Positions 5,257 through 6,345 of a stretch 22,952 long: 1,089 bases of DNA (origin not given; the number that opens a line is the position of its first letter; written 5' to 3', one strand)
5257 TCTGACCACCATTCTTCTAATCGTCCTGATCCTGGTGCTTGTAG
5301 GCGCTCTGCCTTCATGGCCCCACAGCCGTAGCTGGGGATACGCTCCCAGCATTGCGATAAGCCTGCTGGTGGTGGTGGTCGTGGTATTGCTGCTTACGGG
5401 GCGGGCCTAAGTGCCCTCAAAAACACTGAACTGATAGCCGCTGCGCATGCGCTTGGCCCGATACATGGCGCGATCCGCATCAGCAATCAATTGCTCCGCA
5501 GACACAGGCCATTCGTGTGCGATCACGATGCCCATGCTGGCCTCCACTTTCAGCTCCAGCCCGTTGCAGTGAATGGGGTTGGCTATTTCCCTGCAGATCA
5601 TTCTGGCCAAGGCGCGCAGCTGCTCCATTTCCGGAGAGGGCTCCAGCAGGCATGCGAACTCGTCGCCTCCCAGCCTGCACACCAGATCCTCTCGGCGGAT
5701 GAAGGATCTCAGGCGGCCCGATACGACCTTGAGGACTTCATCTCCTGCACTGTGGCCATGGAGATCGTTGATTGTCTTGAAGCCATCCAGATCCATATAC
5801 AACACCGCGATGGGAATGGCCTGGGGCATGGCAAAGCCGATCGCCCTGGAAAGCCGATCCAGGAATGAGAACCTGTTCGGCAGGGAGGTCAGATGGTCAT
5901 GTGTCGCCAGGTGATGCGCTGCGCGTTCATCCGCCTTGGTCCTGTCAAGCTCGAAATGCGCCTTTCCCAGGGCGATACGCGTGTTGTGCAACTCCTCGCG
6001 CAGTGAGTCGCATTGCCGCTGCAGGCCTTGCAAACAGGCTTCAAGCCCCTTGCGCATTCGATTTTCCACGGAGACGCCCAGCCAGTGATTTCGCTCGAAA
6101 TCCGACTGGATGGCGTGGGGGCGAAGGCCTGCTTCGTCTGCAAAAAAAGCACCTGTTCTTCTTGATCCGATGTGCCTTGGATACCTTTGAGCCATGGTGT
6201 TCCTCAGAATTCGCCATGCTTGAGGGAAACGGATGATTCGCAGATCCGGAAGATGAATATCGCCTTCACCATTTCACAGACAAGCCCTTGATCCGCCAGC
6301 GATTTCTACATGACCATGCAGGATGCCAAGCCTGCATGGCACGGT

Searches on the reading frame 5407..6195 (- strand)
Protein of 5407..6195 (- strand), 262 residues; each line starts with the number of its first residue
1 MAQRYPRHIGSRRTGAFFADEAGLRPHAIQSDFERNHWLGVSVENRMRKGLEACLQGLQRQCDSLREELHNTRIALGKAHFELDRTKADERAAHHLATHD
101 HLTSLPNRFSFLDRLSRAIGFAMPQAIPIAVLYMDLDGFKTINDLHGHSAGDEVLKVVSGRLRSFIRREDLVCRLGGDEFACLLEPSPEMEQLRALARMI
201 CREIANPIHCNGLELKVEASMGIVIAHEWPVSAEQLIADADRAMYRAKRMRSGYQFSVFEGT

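Call 5: search_protein_families(library=ncbifam, proteins=[window:5407-6195:-], max_evalue=0.01)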
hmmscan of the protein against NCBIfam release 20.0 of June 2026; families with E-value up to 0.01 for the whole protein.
window:5407-6195:- (262 aa): 22 families
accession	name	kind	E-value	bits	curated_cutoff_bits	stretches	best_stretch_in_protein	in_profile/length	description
NF007423.1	PRK09966.1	equivalog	9.3e-49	166.3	325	1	88-248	230-390/390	diguanylate cyclase DgcN/YfiN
NF045675.1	PhdiestaseDibA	equivalog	8e-40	136.8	980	1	86-256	192-363/623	phosphodiesterase DibA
TIGR00254.1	GGDEF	domain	2.9e-38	131.2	37.4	1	95-251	3-160/168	diguanylate cyclase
NF053781.1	cdiGMPphdstlr2612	equivalog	6.7e-35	120.1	1600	1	93-259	836-1002/1268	Tlr1612 family c-di-GMP phosphodiesterase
NF007474.0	PRK10060.1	equivalog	1.4e-31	109.5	782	1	87-259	228-395/663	cyclic di-GMP phosphodiesterase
NF007298.0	PRK09776.1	equivalog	2.1e-31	108.7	1135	1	91-250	678-837/1111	diguanylate cyclase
NF007135.0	PRK09581.1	equivalog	5.9e-31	107.8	474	1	86-250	281-447/457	PleD family two-component system response regulator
NF007380.0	PRK09894.1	equivalog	1.6e-30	106.5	256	1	79-249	111-278/296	diguanylate cyclase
NF038266.1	diguan_SiaD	equivalog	3.8e-30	105.1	290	1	92-249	89-246/252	biofilm regulation diguanylate cyclase SiaD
NF051473.1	DigCycDgcsShew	equivalog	6.2e-28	98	400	1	97-250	135-283/291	diguanylate cyclase DgcS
NF011955.1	PRK15426.1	equivalog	2.5e-25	88.7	408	1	96-250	397-553/564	cellulose biosynthesis regulator diguanylate cyclase DgcQ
NF041606.1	dguan_cyc_DgcA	equivalog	3.6e-22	78.8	370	1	96-249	177-330/340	diguanylate cyclase DgcA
NF008467.0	PRK11359.1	equivalog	1.9e-20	72.4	857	1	81-256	361-530/800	oxygen-sensing cyclic-di-GMP phosphodiesterase DosP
NF040885.1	diguan_DgcJ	equivalog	2.2e-19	69.7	500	1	99-251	343-489/493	diguanylate cyclase DgcJ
NF047654.1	DiguCycDgcRLepto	equivalog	1.9e-17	63.1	500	1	85-249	121-287/295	diguanylate cyclase DgcR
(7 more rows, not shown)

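Call 6: search_protein_families(library=pfam, proteins=[window:5407-6195:-], max_evalue=0.01)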
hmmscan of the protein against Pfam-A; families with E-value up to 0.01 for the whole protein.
window:5407-6195:- (262 aa): 1 family
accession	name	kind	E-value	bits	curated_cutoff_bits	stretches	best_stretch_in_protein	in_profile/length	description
PF00990.26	GGDEF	-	5.3e-43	147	23.8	1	97-250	1-157/161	Diguanylate cyclase, GGDEF domain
